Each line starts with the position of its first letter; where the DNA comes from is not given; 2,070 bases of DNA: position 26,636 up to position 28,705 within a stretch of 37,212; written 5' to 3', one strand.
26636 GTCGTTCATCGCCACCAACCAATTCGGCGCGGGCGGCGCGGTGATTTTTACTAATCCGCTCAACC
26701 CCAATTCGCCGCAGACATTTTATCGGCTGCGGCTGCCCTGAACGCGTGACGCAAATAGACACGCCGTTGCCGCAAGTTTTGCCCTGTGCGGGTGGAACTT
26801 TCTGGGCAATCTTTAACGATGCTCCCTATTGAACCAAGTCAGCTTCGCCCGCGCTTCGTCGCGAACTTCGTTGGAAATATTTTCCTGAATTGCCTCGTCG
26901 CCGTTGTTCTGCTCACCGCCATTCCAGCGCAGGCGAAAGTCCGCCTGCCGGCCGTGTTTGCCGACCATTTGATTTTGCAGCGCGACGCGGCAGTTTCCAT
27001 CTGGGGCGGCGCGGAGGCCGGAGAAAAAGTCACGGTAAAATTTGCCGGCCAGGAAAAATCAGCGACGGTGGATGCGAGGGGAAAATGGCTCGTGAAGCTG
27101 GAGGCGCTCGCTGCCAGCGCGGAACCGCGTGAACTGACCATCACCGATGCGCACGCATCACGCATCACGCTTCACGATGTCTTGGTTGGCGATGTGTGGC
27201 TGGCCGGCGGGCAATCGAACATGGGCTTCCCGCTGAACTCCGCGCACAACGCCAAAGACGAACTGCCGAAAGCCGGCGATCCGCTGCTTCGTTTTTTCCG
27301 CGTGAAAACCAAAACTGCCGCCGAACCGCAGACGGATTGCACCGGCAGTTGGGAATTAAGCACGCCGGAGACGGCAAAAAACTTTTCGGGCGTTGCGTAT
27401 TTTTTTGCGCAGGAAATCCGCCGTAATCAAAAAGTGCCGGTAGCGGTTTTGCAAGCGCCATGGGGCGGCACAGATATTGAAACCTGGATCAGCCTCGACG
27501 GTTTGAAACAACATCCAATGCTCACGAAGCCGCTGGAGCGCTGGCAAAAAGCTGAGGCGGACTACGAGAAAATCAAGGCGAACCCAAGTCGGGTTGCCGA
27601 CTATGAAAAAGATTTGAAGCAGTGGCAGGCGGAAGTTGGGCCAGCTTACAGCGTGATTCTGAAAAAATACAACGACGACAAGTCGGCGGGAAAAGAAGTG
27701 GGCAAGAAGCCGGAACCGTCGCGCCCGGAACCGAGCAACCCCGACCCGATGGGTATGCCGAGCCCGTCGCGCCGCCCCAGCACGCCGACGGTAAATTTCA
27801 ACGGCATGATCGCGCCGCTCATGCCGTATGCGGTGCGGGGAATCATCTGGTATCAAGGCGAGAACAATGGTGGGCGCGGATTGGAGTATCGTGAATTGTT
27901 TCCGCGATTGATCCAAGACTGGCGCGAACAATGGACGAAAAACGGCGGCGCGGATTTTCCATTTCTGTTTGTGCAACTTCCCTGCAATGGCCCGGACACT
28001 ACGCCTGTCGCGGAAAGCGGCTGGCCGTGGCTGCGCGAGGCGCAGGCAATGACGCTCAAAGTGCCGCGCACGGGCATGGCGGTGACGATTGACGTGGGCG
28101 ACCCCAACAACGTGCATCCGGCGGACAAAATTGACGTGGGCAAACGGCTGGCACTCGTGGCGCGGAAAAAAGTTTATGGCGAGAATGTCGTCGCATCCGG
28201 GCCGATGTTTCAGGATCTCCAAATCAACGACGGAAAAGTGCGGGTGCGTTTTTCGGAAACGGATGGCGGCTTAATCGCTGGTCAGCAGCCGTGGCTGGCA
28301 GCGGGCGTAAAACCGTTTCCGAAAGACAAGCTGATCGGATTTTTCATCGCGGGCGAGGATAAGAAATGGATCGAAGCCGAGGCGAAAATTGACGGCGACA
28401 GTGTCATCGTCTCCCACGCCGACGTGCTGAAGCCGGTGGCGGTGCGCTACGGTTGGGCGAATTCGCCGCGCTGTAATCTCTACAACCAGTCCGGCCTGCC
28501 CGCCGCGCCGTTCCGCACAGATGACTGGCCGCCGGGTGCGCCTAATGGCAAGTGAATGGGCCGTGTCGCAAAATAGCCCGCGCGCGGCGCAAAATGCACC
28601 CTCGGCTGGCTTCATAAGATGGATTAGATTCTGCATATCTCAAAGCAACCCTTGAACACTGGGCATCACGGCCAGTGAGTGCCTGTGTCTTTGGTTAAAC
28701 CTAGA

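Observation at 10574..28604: A 21-nt-phased direct-repeat box recurs in the intergenic gaps of the island; candidate operator of the locus-encoded XylR/AraC regulator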

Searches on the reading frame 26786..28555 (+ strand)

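Call 4: search_protein_families(library=pfam, proteins=[window:26786-28555:+])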
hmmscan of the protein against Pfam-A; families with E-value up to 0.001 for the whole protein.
window:26786-28555:+ (589 aa): 2 families
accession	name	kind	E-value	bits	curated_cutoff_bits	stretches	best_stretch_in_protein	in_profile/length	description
PF03629.24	SASA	-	1e-13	51.9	24.8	2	135-265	2-122/226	Carbohydrate esterase, sialic acid-specific acetylesterase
PF17936.7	Big_6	-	0.00016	22.3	27.6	1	70-124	15-71/83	Bacterial Ig domain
